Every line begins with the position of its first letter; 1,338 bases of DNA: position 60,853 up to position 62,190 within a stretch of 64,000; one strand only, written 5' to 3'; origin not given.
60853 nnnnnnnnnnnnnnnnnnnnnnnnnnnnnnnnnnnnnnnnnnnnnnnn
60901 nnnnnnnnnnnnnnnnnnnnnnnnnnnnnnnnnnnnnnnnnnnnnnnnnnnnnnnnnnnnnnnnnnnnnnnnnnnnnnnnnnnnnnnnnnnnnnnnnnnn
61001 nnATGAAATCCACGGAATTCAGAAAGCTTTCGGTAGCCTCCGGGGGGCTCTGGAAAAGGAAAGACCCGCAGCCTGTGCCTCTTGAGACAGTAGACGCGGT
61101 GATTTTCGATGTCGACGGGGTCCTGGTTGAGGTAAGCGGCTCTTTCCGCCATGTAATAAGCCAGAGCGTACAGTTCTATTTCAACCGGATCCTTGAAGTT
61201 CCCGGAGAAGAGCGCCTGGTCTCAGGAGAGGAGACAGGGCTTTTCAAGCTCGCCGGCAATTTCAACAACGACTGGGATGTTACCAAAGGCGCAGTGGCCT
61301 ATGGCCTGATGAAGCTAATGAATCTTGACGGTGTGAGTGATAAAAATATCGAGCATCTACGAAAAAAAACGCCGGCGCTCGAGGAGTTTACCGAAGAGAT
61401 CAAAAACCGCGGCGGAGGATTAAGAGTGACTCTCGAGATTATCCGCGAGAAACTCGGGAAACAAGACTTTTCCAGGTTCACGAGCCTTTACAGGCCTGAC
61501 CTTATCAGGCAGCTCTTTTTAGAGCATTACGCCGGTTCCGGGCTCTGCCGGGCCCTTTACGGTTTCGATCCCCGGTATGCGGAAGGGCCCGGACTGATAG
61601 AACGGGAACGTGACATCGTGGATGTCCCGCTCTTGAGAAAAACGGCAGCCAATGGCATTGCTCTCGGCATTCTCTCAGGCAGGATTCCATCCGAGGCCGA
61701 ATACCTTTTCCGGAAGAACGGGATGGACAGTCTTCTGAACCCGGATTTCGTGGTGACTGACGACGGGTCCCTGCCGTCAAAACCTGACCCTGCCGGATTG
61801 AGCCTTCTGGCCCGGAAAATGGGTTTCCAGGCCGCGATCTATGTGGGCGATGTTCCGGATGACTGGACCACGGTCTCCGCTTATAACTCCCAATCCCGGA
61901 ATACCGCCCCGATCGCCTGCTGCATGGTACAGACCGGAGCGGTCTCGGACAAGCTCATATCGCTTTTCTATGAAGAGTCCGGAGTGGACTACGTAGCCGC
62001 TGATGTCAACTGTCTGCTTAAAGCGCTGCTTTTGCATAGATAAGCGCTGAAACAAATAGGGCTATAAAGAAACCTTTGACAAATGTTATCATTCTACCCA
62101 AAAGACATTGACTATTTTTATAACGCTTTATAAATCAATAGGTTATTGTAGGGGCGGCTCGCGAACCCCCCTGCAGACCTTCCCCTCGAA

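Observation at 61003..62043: HAD-IA-like hydrolase between hisC and a monofunctional hisB is a candidate for the missing histidinol-phosphate phosphatase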

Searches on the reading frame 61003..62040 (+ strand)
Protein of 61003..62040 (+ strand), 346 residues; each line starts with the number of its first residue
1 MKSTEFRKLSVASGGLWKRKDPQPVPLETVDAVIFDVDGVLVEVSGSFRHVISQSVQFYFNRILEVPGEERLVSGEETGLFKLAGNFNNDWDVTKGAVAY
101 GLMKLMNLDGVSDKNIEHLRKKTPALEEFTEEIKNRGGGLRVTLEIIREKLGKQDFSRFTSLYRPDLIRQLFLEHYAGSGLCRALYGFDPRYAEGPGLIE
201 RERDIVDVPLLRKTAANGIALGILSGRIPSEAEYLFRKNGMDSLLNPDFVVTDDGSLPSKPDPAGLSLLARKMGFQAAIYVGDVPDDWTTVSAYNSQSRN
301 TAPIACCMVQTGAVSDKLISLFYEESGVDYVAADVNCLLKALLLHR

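Call 3: search_protein_families(library=ncbifam, proteins=[window:61003-62040:+], max_evalue=1)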
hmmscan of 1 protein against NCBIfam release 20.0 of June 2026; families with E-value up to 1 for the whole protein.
window:61003-62040:+ (346 aa): 13 families
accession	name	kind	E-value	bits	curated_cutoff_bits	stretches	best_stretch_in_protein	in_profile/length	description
TIGR01548.1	HAD-SF-IA-hyp1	hypoth_equivalog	2.1e-28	99.2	140.2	1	31-291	1-194/197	TIGR01548 family HAD-type hydrolase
TIGR01549.1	HAD-SF-IA-v1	subfamily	1.4e-06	28.8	23.3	1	216-290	74-144/149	HAD-IA family hydrolase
TIGR01449.2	PGP_bact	equivalog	6e-05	22.7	180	1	188-293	72-176/213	phosphoglycolate phosphatase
TIGR02009.1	PGMB-YQAB-SF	subfamily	0.0016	18.7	153.35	0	31-44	2-15/186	beta-phosphoglucomutase family hydrolase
NF009804.0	PRK13288.1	equivalog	0.0021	17.6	218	1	212-289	92-169/215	pyrophosphatase PpaX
NF009697.0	PRK13222.1-4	equivalog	0.0071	15.7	327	1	213-291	105-183/232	phosphoglycolate phosphatase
NF009699.0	PRK13225.1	equivalog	0.011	15.3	368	0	210-287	150-224/273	phosphoglycolate phosphatase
TIGR01509.1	HAD-SF-IA-v3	subfamily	0.012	15.7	29.4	0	32-45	1-14/154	HAD-IA family hydrolase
TIGR01454.1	AHBA_synth_RP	hypoth_equivalog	0.012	15.3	246.65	1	210-291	83-164/205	AHBA synthesis associated protein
TIGR01656.1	Histidinol-ppas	subfamily_domain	0.027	14.4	84.15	0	32-101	2-37/149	histidinol-phosphate phosphatase domain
NF009694.0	PRK13222.1-1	equivalog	0.034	13.4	415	0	27-74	4-48/252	phosphoglycolate phosphatase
NF009695.0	PRK13222.1-2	equivalog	0.052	13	225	0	216-290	108-182/226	phosphoglycolate phosphatase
NF004282.0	PRK05691.1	subfamily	0.21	7.4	4090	1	286-340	35-87/4334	non-ribosomal peptide synthase/polyketide synthase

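Call 4: search_protein_families(library=pfam, proteins=[window:61003-62040:+], max_evalue=1)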
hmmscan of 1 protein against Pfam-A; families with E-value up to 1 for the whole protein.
window:61003-62040:+ (346 aa): 2 families
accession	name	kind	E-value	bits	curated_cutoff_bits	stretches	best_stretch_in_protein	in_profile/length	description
PF00702.32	Hydrolase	-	7.1e-11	43.3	26.4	1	30-287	1-183/191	haloacid dehalogenase-like hydrolase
PF13419.12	HAD_2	-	3e-07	31.2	23.8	1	210-290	87-167/178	Haloacid dehalogenase-like hydrolase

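Call 9: find_homologous_proteins(query=window:61003-62040:+, max_evalue=0.001)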
Query window:61003-62040:+ (346 aa): 127 proteins with E <= 0.001 among 6392 candidates; the best 120 are listed.
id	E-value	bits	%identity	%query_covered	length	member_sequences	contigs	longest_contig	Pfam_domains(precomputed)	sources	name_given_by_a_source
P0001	5.9e-229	777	100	100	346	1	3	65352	PF13419.13,PF00702.33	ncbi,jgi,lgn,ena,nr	ncbi:MAG TPA: HAD family hydrolase [archaeon]|nr:HAD family hydrolase [archaeon]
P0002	3.4e-135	468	60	99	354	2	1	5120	PF13419.13,PF00702.33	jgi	-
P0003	8.9e-135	467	59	99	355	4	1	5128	PF13419.13,PF00702.33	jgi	jgi:HAD superfamily hydrolase (TIGR01548 family)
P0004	2.0e-132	459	60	97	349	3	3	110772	PF13419.13,PF00702.33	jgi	-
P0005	3.4e-132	459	63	92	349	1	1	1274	PF13419.13,PF00702.33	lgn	-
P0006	2.6e-131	456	61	92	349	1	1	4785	PF13419.13,PF00702.33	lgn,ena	-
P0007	9.8e-131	454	61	93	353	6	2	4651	PF13419.13,PF00702.33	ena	-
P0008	3.0e-129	449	59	96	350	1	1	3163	PF13419.13,PF00702.33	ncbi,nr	ncbi:MAG: HAD family hydrolase [Gemmatimonadota bacterium]|nr:HAD family hydrolase [Gemmatimonadota 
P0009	2.1e-128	446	62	92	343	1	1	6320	PF13419.13,PF00702.33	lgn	-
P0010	2.7e-128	446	62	96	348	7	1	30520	PF13419.13,PF00702.33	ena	-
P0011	2.9e-128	446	61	92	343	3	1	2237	PF13419.13,PF00702.33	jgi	-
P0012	7.3e-128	444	61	92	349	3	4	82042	PF13419.13,PF00702.33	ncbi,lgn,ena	-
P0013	4.9e-127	442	62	91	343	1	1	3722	PF13419.13,PF00702.33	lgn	-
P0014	1.4e-125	437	61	92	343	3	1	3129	PF13419.13,PF00702.33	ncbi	-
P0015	4.3e-124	432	55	95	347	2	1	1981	PF13419.13,PF00702.33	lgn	-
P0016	2.4e-123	429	59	92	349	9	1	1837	PF13419.13,PF00702.33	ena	-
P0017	3.5e-117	409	54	99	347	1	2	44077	PF00702.33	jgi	-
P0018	2.2e-116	407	56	93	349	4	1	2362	PF00702.33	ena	-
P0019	3.6e-115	403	53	99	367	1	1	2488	PF13419.13,PF00702.33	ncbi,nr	ncbi:MAG: hypothetical protein U9P14_09330 [Gemmatimonadota bacterium]|nr:hypothetical protein [Gemm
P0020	3.3e-112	393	52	95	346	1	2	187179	PF13419.13,PF00702.33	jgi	jgi:HAD superfamily phosphatase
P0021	2.8e-111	390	53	96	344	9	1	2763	PF13419.13,PF00702.33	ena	-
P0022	2.9e-111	390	56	94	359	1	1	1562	PF13419.13,PF00702.33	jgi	jgi:HAD superfamily phosphatase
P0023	1.2e-109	385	54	99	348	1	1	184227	PF13419.13,PF00702.33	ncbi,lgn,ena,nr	ncbi:MAG: HAD family hydrolase [Candidatus Glassbacteria bacterium]|nr:HAD family hydrolase [Candida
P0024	9.8e-109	381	59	81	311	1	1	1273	PF13419.13,PF00702.33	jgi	-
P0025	4.5e-107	376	52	95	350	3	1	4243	PF00702.33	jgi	-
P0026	4.9e-107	376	53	93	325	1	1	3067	PF00702.33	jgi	jgi:HAD superfamily hydrolase (TIGR01548 family)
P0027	4.4e-106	373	52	96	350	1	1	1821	PF13419.13,PF00702.33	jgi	jgi:HAD superfamily phosphatase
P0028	8.5e-106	372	51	97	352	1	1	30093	PF13419.13,PF00702.33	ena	-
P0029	9.5e-104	365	53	96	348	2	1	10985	PF13419.13,PF00702.33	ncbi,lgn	-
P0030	2.3e-103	364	52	92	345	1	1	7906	PF13419.13,PF00702.33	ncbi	-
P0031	9.3e-103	362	52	95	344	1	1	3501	PF13419.13,PF00702.33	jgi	jgi:HAD superfamily phosphatase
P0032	3.2e-102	360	51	95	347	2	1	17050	PF13419.13,PF00702.33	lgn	-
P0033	3.9e-102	360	50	97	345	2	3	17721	PF13419.13,PF00702.33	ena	-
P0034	5.5e-102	359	53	96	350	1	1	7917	PF13419.13,PF00702.33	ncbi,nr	ncbi:HAD family hydrolase [bacterium]|nr:HAD family hydrolase [bacterium]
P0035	6.6e-101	356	52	91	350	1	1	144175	PF13419.13,PF00702.33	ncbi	-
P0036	2.1e-100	354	51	95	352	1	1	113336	PF13419.13,PF00702.33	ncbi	-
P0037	2.3e-100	354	49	96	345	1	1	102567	PF13419.13,PF00702.33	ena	-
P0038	1.1e-99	352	48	95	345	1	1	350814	PF13419.13,PF00702.33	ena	-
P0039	3.4e-97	344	50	97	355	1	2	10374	PF13419.13,PF00702.33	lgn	-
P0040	5.8e-87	310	53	77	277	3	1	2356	PF00702.33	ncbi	ncbi:MAG: HAD family hydrolase, partial [Candidatus Glassbacteria bacterium]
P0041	1.3e-73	266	44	91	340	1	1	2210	PF13419.13,PF00702.33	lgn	-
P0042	3.6e-59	218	52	55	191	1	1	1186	PF00702.33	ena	-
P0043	1.6e-56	210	38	91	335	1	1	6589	PF13419.13,PF00702.33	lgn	-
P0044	2.2e-56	209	38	91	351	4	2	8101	PF13419.13,PF00702.33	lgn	-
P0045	4.7e-56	208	39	92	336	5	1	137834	PF13419.13,PF00702.33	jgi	jgi:HAD superfamily phosphatase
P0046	5.5e-56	208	38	96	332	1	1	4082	PF13419.13,PF00702.33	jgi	jgi:HAD superfamily phosphatase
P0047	9.6e-56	207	38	82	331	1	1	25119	PF00702.33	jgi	jgi:HAD superfamily hydrolase (TIGR01548 family)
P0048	3.8e-55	205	38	91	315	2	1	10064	PF00702.33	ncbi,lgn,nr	ncbi:MAG: hypothetical protein RMK49_08035 [Abditibacteriales bacterium]|nr:hypothetical protein [Ab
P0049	5.9e-55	205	39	91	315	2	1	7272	PF00702.33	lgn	-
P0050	3.5e-54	202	40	95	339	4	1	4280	PF00702.33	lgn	-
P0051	4.0e-53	199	39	91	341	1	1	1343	PF00702.33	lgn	-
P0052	9.2e-53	197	38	91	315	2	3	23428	PF00702.33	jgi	jgi:HAD superfamily hydrolase (TIGR01548 family)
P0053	5.9e-52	195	38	91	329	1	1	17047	PF00702.33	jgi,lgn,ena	-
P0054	7.0e-52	195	36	91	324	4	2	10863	PF00702.33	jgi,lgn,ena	-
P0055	6.6e-51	191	36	90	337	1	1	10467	PF13419.13,PF00702.33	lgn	-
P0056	9.2e-51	191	37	90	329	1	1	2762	PF13419.13,PF00702.33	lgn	-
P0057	1.4e-50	190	35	91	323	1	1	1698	PF00702.33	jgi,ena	-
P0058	2.5e-50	189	37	90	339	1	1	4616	PF13419.13,PF00702.33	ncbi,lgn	-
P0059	7.6e-50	188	36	91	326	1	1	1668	PF00702.33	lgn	-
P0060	9.1e-50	188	37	91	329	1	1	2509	PF00702.33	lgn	-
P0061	9.8e-50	187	34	95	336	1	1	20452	PF13419.13,PF00702.33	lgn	-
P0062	2.2e-49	186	36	91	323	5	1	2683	PF00702.33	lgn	-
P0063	4.6e-49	185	38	90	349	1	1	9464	PF00702.33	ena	-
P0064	7.2e-49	185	36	91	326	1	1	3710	PF13419.13,PF00702.33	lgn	-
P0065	9.4e-49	184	36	95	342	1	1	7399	PF13419.13,PF00702.33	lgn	-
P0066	2.6e-48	183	35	91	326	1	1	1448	PF00702.33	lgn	-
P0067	6.4e-48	182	38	91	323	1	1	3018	PF00702.33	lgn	-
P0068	1.4e-47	180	34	91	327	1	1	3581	PF00702.33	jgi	jgi:HAD superfamily hydrolase (TIGR01548 family)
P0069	1.7e-47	180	36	91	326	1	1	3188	PF00702.33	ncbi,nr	ncbi:MAG: HAD family hydrolase [Armatimonadota bacterium]|nr:HAD family hydrolase [Armatimonadota ba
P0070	2.9e-47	179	35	91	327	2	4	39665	PF13419.13,PF00702.33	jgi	jgi:HAD superfamily hydrolase (TIGR01548 family)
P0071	9.0e-47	178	37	93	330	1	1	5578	PF13419.13,PF00702.33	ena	-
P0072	1.2e-46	177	36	90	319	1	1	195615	PF00702.33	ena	-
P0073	1.1e-44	171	36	90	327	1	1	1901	PF00702.33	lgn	-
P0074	2.2e-44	170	36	91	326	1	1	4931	PF00702.33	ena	-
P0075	2.6e-44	170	33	91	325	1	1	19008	PF00702.33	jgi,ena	-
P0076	1.5e-43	167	36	95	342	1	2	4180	PF13419.13,PF00702.33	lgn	-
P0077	2.1e-43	167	35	90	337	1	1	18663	PF13419.13,PF00702.33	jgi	jgi:phosphoglycolate phosphatase-like HAD superfamily hydrolase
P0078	5.3e-43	165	36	91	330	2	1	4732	PF13419.13,PF00702.33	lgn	-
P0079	5.9e-43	165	37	94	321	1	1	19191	PF13419.13,PF00702.33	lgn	-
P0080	2.4e-41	160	36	90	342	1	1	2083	PF13419.13,PF00702.33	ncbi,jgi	jgi:phosphoglycolate phosphatase-like HAD superfamily hydrolase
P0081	1.5e-39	154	34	91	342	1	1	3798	PF00702.33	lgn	-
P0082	2.2e-39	153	33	91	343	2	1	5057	PF13419.13,PF00702.33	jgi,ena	-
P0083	1.4e-37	148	32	91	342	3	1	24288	PF00702.33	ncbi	-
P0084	2.4e-36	143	32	98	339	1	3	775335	PF13419.13,PF00702.33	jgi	jgi:HAD superfamily hydrolase (TIGR01548 family)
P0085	1.6e-35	141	32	95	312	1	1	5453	PF00702.33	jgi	jgi:phosphoglycolate phosphatase-like HAD superfamily hydrolase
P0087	3.3e-30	123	34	90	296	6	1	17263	PF13419.13,PF00702.33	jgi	-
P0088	2.5e-29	120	32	86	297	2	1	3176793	PF13419.13,PF00702.33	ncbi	-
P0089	8.8e-27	112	30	86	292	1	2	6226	PF13419.13,PF00702.33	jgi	jgi:HAD superfamily phosphatase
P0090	5.4e-25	106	30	91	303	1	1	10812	PF13419.13,PF00702.33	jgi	jgi:HAD superfamily hydrolase (TIGR01548 family)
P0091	5.6e-25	106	31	84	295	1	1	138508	PF13419.13,PF00702.33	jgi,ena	-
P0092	7.1e-25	106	31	75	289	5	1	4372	PF00702.33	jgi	-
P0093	3.3e-24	104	30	90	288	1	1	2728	PF13419.13,PF00702.33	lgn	-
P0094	3.8e-24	103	31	71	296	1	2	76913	PF13419.13,PF00702.33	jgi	jgi:HAD superfamily hydrolase (TIGR01548 family)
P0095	4.3e-24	103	31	75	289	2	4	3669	PF13419.13,PF00702.33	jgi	jgi:HAD superfamily hydrolase (TIGR01548 family)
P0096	5.2e-24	103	29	84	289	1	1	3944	PF00702.33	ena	-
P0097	1.4e-23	102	30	74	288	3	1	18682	PF13419.13,PF00702.33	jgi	-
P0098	1.4e-23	101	29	90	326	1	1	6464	PF00702.33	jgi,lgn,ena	-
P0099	1.2e-22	98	28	90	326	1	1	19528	PF00702.33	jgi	jgi:HAD superfamily phosphatase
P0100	3.7e-22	97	28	91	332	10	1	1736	PF00702.33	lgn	-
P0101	4.4e-22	97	29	88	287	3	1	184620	PF13419.13,PF00702.33,PF13242.13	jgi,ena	-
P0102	5.1e-22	96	27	87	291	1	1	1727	PF13419.13,PF00702.33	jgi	jgi:HAD superfamily hydrolase (TIGR01548 family)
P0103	7.5e-22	96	28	95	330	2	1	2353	PF00702.33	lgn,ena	-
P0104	2.3e-21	94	30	92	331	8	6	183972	PF00702.33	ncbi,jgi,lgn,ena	-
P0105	3.7e-21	94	30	71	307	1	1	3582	PF13419.13,PF00702.33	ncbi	-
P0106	3.9e-21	93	31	89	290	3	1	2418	PF13419.13,PF00702.33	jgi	-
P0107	5.3e-21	93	27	90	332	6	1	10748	PF00702.33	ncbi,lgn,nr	ncbi:MAG TPA: HAD family hydrolase [Ktedonobacterales bacterium]|nr:HAD family hydrolase [Ktedonobac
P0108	8.2e-21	92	28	92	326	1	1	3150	PF00702.33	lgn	-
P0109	3.0e-20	91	28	90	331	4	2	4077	PF00702.33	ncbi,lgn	-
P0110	5.5e-20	90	27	91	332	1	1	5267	PF00702.33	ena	-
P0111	3.9e-17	80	31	71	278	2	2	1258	PF00702.33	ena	-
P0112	2.2e-16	78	31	74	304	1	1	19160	PF13419.13,PF00702.33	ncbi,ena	-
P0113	7.1e-16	76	31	74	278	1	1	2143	PF00702.33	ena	-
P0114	8.9e-16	76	29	75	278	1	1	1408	PF13419.13,PF00702.33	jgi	jgi:HAD superfamily phosphatase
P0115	9.4e-16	76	30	75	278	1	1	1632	PF00702.33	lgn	-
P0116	1.9e-15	75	28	77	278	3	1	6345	PF13419.13,PF00702.33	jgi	jgi:HAD superfamily phosphatase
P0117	2.1e-15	75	30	72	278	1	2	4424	PF13419.13,PF00702.33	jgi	jgi:HAD superfamily phosphatase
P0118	4.8e-15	73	30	75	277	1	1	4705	PF13419.13,PF00702.33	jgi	jgi:HAD superfamily phosphatase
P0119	5.5e-15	73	29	72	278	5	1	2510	PF00702.33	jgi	jgi:phosphoglycolate phosphatase-like HAD superfamily hydrolase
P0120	9.0e-15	73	29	71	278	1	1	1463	PF13419.13,PF00702.33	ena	-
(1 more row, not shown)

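Call 15: find_encoding_contigs(protein=P0001, flank=10000, max_places=4)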
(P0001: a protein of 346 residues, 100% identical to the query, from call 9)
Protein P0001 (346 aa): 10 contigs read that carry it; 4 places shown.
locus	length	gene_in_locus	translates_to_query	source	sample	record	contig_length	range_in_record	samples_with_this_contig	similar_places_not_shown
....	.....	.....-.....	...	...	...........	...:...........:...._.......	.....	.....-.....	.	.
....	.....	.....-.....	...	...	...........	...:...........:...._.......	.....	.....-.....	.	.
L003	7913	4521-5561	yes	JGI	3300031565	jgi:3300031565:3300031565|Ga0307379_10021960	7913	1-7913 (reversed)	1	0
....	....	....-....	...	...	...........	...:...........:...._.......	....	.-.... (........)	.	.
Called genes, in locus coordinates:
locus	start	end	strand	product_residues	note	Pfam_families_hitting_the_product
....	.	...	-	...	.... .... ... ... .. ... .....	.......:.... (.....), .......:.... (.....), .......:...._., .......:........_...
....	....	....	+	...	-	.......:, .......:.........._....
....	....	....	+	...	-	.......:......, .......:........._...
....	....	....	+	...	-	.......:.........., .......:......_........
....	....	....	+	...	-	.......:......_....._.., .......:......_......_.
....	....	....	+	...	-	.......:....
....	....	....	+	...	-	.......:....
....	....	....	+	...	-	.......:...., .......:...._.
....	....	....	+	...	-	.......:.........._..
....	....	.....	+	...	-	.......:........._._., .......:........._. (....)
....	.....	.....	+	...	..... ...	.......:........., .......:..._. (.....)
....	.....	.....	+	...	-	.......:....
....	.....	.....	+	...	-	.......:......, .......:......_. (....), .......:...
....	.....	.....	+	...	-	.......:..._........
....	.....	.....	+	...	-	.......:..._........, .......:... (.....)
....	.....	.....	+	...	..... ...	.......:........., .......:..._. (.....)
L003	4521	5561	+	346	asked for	PF00702:Hydrolase, PF13419:HAD_2 (faint)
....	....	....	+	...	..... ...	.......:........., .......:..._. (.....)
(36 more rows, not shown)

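Call 16: search_solved_structures(query=window:61003-62040:+, max_evalue=1, show_alignments=2)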
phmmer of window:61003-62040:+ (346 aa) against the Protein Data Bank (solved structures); distinct sequences matched with E-value up to 1: 3.
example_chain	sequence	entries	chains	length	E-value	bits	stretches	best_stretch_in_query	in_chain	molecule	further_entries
6iah_A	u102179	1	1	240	1.3e-07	34.1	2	188-295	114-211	Hydrolase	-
3umb_A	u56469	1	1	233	0.0044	19.2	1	207-288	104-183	dehalogenase-like hydrolase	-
2ybd_A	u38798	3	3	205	0.71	12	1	197-283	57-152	HYDROLASE, HALOACID DEHALOGENASE-LIKE FAMILY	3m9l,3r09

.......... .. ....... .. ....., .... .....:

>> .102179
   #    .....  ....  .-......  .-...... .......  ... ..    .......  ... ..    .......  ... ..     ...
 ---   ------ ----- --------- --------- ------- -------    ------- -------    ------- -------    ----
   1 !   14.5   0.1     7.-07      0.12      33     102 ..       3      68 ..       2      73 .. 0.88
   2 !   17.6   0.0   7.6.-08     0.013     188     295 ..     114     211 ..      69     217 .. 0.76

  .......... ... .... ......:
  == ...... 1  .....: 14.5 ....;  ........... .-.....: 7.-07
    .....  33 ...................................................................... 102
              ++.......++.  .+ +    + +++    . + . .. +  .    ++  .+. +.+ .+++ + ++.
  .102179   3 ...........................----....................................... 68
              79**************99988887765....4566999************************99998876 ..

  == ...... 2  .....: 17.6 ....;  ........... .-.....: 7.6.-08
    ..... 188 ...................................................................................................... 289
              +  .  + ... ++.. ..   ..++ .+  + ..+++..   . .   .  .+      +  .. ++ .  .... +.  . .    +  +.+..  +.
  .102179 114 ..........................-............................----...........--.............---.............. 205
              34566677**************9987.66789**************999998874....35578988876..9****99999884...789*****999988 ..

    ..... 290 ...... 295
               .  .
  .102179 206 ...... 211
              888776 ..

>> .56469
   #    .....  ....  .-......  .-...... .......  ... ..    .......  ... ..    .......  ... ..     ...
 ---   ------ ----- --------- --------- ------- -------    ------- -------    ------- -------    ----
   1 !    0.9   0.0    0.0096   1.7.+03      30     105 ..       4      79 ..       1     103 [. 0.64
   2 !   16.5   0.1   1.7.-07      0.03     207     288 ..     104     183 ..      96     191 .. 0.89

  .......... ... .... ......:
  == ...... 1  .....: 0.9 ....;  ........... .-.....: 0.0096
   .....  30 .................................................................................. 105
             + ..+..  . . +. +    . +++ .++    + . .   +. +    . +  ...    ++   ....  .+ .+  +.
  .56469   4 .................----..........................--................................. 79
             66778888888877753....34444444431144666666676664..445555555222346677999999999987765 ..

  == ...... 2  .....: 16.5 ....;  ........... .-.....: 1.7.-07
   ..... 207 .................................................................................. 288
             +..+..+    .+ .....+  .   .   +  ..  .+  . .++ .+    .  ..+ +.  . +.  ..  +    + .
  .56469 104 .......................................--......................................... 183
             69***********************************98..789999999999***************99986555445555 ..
